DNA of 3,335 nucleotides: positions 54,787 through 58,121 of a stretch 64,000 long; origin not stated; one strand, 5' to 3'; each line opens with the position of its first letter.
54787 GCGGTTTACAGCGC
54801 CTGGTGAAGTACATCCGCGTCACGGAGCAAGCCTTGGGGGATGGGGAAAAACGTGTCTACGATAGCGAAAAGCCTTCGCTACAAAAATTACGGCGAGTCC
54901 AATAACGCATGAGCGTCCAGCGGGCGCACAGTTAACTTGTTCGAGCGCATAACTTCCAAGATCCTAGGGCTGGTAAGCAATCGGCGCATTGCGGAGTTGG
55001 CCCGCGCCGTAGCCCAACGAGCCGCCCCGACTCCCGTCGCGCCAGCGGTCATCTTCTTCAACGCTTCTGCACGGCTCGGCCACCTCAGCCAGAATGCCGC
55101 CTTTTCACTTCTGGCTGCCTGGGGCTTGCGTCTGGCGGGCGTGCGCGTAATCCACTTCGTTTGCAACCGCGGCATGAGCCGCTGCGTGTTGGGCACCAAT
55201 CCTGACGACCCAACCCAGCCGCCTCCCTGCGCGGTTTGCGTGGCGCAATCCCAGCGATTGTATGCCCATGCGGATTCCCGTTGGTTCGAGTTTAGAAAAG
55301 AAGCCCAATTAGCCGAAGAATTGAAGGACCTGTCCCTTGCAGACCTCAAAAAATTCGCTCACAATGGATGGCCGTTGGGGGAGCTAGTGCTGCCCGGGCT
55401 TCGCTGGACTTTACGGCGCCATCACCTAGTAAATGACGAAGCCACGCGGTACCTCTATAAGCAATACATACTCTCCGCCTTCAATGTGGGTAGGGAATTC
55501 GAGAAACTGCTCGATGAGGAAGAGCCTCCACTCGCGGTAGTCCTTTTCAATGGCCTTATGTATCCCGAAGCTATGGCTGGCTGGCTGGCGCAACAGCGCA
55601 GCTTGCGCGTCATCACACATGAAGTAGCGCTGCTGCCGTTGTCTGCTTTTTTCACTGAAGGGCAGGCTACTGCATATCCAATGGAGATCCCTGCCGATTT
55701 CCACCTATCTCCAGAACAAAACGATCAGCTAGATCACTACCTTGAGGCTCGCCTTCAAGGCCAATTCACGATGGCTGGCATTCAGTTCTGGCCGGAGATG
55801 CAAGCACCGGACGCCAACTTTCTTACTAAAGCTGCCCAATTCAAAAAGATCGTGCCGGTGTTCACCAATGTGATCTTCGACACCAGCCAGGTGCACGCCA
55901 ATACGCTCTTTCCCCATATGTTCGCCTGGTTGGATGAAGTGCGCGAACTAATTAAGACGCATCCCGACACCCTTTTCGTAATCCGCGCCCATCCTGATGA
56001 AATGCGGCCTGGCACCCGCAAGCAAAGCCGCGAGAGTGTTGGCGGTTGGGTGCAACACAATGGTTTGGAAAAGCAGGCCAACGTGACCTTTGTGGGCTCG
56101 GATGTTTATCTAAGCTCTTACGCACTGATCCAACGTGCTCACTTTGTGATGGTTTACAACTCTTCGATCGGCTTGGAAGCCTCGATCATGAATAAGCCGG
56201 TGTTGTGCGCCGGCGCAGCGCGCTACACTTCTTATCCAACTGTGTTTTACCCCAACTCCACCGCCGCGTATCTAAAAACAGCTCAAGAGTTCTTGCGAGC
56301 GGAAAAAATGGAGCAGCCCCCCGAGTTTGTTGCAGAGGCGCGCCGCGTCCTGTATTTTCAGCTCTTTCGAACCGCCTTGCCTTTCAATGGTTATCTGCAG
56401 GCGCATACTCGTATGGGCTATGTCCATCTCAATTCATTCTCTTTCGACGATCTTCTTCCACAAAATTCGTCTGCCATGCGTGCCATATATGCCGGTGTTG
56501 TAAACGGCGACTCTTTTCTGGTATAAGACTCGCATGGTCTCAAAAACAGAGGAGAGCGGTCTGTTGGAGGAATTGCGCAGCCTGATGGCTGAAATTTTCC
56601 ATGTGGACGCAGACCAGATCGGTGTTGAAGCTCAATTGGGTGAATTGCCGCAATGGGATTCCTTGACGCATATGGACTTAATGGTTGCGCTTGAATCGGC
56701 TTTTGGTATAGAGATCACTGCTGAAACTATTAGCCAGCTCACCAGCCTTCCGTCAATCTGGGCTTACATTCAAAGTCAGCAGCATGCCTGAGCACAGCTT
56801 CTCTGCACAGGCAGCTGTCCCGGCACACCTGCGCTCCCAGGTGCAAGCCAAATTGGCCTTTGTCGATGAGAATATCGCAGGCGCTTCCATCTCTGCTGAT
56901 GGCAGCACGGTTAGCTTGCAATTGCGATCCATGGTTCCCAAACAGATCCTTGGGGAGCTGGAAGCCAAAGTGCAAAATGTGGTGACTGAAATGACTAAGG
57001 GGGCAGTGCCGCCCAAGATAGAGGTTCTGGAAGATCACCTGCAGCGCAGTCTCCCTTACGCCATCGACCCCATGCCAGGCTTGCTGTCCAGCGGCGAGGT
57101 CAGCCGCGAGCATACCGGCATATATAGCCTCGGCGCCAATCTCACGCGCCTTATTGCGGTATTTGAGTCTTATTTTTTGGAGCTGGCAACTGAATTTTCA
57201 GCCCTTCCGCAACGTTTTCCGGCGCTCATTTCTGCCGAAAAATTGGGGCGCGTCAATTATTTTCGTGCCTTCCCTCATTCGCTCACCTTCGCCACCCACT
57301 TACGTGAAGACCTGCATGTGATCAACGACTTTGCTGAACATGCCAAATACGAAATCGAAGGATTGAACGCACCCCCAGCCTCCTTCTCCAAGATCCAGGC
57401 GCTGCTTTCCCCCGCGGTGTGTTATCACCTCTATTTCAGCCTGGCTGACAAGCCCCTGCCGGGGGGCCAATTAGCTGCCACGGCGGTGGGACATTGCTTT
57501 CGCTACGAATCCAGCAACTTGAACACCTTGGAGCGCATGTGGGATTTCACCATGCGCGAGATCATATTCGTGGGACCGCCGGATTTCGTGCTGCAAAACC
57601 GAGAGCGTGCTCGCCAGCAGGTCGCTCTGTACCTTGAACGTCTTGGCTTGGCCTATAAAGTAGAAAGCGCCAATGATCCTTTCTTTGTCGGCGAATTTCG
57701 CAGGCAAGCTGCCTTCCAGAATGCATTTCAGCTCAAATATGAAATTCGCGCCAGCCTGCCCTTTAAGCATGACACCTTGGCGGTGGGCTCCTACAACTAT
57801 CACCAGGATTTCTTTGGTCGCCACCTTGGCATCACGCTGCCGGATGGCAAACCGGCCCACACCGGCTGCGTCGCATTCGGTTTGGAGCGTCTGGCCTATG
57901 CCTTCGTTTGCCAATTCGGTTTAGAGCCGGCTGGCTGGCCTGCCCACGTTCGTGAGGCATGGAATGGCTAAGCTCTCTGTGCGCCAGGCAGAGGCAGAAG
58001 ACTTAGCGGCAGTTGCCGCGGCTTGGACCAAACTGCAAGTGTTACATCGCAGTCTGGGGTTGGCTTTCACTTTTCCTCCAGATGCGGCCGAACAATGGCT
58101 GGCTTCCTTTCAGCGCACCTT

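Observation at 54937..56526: Family of KpsC/KpsS-like GT-B paralogues, possibly the CMP-ulosonic-acid transferases of the locus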

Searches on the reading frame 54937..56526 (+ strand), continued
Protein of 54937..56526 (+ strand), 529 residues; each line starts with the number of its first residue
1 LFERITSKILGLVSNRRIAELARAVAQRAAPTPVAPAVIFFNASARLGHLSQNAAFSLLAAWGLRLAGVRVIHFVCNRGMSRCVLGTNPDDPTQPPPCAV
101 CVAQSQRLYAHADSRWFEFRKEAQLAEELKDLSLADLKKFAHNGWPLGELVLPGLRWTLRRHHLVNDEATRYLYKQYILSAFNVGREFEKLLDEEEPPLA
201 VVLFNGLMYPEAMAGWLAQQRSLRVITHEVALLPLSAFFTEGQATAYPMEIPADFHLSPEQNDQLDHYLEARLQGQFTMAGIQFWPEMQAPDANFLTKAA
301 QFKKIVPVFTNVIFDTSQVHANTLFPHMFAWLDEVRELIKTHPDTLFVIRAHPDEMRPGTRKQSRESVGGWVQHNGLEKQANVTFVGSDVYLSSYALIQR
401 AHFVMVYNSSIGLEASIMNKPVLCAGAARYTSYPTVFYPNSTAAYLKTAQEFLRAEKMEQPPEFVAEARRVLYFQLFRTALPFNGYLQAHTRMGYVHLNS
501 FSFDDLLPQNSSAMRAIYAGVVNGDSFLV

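Call 73: list_cluster_members(proteins=[P0257, P0262, P0285, P0314, P0339, P0357, P0386, P0390, P0267, P0256])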
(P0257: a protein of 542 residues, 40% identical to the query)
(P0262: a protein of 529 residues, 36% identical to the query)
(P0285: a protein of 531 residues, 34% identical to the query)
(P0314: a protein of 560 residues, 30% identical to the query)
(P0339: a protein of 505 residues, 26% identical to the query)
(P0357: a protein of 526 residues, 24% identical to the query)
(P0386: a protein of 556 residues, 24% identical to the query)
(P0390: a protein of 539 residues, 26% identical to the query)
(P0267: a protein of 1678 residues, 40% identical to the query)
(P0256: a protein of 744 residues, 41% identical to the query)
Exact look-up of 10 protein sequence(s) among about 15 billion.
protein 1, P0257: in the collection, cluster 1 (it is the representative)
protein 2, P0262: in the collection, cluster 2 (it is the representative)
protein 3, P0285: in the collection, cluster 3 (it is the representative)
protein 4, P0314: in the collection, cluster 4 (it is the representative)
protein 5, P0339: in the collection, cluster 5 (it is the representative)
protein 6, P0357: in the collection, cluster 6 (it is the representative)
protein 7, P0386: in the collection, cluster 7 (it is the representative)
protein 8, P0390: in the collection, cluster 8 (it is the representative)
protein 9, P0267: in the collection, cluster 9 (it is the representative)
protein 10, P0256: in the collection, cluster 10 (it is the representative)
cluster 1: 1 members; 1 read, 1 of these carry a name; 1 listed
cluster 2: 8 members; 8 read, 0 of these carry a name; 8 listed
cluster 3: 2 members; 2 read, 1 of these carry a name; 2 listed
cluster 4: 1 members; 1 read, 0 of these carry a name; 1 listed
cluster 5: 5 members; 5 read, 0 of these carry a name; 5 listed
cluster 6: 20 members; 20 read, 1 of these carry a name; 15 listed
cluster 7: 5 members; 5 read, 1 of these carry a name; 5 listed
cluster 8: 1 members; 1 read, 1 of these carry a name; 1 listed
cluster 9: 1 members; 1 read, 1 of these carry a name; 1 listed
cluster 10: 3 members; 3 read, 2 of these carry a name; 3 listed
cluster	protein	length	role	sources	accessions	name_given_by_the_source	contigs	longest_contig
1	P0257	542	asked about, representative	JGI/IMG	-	hypothetical protein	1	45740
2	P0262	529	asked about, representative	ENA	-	-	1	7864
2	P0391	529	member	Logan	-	-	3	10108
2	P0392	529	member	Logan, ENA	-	-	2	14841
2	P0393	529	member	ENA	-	-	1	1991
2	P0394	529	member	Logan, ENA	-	-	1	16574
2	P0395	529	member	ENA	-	-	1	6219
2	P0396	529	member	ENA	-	-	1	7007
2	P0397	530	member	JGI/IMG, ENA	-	-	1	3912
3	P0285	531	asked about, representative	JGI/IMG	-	hypothetical protein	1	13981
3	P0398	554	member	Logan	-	-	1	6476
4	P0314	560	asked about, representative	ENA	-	-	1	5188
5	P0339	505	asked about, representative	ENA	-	-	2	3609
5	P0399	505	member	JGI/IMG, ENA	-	-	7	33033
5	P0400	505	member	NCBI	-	-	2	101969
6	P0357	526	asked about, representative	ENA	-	-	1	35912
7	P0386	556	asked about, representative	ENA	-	-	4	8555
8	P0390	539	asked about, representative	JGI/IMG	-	hypothetical protein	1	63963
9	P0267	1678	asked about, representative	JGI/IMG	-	FkbM family methyltransferase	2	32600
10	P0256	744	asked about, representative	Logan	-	-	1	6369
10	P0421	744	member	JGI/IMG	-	hypothetical protein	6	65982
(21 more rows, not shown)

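Call 74: find_encoding_contigs(protein=P0390, flank=8000, max_places=1)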
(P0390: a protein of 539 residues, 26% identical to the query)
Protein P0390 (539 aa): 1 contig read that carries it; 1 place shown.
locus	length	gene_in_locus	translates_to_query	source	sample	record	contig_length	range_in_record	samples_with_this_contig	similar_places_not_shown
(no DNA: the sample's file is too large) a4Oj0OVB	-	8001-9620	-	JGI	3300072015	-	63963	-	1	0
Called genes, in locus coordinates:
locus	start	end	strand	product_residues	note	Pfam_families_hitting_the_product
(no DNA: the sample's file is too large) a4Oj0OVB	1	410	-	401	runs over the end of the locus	PF08421:Methyltransf_13, PF13489:Methyltransf_23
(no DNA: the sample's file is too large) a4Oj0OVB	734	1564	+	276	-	PF13292:DXP_synthase_N (weak), PF00456:Transketolase_N, PF00676:E1_dh (weak)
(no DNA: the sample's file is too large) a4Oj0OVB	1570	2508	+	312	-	PF02779:Transket_pyr, PF02780:Transketolase_C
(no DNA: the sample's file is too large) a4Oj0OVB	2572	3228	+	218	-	PF01209:Ubie_methyltran (weak), PF13489:Methyltransf_23, PF13847:Methyltransf_31, PF08241:Methyltransf_11, PF08242:Methyltransf_12, PF13649:Methyltransf_25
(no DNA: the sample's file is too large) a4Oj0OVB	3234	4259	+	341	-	PF08240:ADH_N, PF16912:Glu_dehyd_C, PF00107:ADH_zinc_N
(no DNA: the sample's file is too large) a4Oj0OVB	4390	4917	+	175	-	PF00293:NUDIX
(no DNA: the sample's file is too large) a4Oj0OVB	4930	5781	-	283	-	PF00300:His_Phos_1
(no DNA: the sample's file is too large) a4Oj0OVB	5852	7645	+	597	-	PF00664:ABC_membrane, PF00005:ABC_tran, PF02463:SMC_N (faint)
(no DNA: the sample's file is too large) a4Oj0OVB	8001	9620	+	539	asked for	PF05159:Capsule_synth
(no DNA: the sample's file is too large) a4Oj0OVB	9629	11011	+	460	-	PF04932:Wzy_C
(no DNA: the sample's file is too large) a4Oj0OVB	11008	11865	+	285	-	PF00535:Glycos_transf_2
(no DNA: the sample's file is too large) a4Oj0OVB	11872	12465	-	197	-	PF00132:Hexapep, PF14602:Hexapep_2 (weak)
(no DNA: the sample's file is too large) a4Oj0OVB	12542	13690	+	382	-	PF20706:GT4-conflict (weak), PF00534:Glycos_transf_1, PF13692:Glyco_trans_1_4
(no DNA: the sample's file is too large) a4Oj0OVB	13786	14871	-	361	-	PF13439:Glyco_transf_4, PF13579:Glyco_trans_4_4, PF20706:GT4-conflict, PF00534:Glycos_transf_1, PF13692:Glyco_trans_1_4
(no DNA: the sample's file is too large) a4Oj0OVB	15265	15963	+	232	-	PF13383:Methyltransf_22 (weak), PF05050:Methyltransf_21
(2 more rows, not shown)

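Call 91: find_encoding_contigs(protein=P0257, flank=8000, max_places=1)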
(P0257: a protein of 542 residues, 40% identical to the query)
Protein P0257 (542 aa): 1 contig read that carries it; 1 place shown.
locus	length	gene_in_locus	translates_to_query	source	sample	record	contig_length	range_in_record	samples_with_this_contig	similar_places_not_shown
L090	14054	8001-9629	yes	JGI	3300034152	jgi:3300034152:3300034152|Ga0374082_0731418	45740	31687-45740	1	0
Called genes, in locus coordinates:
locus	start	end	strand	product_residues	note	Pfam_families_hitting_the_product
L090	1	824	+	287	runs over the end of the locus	PF01061:ABC2_membrane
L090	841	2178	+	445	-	PF00005:ABC_tran, PF13304:AAA_21 (faint), PF14524:Wzt_C (weak)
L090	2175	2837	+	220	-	PF05711:TylF, PF13578:Methyltransf_24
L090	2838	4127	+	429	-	-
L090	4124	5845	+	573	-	PF05159:Capsule_synth (weak)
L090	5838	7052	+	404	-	PF02348:CTP_transf_3, PF12804:NTP_transf_3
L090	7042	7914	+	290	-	PF03102:NeuB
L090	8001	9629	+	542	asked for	PF05159:Capsule_synth (weak)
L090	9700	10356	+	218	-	PF02348:CTP_transf_3, PF12804:NTP_transf_3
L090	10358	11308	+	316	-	PF00389:2-Hacid_dh, PF02826:2-Hacid_dh_C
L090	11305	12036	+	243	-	PF00106:adh_short, PF01370:Epimerase (weak), PF13561:adh_short_C2, PF23441:SDR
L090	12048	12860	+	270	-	PF01973:MptE-like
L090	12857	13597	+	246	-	PF12804:NTP_transf_3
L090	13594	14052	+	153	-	?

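Call 92: find_encoding_contigs(protein=P0357, flank=8000, max_places=1)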
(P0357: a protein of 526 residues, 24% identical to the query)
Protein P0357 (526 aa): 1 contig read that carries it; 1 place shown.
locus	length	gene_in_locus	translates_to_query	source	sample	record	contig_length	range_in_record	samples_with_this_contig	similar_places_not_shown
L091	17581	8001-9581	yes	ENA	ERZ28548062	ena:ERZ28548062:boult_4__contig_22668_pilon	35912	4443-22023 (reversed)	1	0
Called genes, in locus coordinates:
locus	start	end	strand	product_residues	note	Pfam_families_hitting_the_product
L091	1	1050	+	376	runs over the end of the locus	PF01041:DegT_DnrJ_EryC1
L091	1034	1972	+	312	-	-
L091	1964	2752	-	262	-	PF01073:3Beta_HSD (weak), PF01370:Epimerase, PF02719:Polysacc_synt_2, PF04321:RmlD_sub_bind (weak), PF16363:GDP_Man_Dehyd (weak)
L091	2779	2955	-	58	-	PF02719:Polysacc_synt_2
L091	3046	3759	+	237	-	-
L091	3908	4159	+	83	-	-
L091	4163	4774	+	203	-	PF00117:GATase, PF07685:GATase_3, PF01174:SNO (weak)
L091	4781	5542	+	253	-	PF00977:His_biosynth, PF01207:Dus (faint), PF05690:ThiG (faint)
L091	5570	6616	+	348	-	PF03102:NeuB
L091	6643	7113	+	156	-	PF00583:Acetyltransf_1, PF13302:Acetyltransf_3 (faint)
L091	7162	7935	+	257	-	PF02348:CTP_transf_3, PF12804:NTP_transf_3 (weak)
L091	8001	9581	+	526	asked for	-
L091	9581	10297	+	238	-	-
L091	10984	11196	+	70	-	-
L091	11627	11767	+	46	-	PF02585:PIG-L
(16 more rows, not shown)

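Call 93: find_encoding_contigs(protein=P0421, flank=8000, max_places=1)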
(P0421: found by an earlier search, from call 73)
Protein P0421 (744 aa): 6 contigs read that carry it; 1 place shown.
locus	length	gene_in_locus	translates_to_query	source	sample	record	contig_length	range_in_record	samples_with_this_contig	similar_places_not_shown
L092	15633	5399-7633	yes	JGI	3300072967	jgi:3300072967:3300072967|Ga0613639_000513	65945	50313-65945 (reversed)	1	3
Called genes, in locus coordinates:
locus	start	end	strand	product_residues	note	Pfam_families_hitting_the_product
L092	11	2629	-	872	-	PF02743:dCache_1, PF22673:MCP-like_PDC_1 (weak), PF01590:GAF, PF13185:GAF_2, PF00512:HisKA, PF02518:HATPase_c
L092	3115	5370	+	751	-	PF03102:NeuB, PF08666:SAF, PF01261:AP_endonuc_2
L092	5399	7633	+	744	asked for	PF05159:Capsule_synth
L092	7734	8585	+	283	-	PF01973:MptE-like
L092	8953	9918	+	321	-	-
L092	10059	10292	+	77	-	PF18506:RelB-like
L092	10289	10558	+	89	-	PF05016:ParE_toxin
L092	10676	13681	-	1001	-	PF00133:tRNA-synt_1, PF09334:tRNA-synt_1g, PF08264:Anticodon_1, PF06827:zf-FPG_IleRS (weak)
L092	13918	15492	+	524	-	PF00082:Peptidase_S8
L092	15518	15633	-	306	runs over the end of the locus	PF07444:Ycf66_N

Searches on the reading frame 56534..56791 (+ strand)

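Call 98: search_protein_families(library=pfam, proteins=[window:56534-56791:+], max_evalue=1)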
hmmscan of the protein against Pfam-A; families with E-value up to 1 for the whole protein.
window:56534-56791:+ (85 aa): 1 family
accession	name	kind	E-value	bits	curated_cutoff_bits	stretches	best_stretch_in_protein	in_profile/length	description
PF00550.31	PP-binding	-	6.9e-09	36.3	20.8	1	12-79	1-67/67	Phosphopantetheine attachment site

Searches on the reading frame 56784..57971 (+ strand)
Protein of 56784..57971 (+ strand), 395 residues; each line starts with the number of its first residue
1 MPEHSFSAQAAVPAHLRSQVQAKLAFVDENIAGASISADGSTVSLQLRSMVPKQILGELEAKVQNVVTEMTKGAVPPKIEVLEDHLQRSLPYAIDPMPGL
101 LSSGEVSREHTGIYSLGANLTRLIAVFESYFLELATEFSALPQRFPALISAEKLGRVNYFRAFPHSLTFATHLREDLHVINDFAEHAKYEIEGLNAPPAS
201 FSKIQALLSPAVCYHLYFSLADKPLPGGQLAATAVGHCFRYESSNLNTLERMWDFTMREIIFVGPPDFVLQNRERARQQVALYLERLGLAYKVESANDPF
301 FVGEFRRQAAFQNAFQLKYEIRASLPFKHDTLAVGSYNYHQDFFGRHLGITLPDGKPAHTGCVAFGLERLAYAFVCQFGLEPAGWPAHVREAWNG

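Call 9: search_protein_families(library=pfam, proteins=[window:56784-57971:+], max_evalue=0.001)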
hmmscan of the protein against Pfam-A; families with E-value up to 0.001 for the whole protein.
window:56784-57971:+ (395 aa): 1 family
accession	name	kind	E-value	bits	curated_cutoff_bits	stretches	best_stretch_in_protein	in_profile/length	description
PF00587.30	tRNA-synt_2b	-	6.9e-06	26.7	29.3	1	232-373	39-174/179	tRNA synthetase class II core domain (G, H, P, S and T)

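Call 94: search_solved_structures(query=window:56784-57971:+, max_evalue=0.001)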
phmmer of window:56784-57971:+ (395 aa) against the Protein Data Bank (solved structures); distinct sequences matched with E-value up to 0.001: 4.
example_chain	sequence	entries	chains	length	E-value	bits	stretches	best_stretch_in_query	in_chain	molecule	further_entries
3mey_A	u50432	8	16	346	1.3e-41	146.6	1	91-391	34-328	Bll0957 protein | Amino acid--[acyl-carrier-protein] ligase 1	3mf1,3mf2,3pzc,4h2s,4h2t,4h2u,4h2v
4h2w_A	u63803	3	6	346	7.3e-41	144.1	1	91-391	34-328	Amino acid--[acyl-carrier-protein] ligase 1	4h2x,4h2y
3w3s_A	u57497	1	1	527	1.4e-18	70.8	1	121-391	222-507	Type-2 serine--tRNA ligase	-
2cim_A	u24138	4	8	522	1.2e-14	57.8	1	29-390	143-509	SERYL-TRNA SYNTHETASE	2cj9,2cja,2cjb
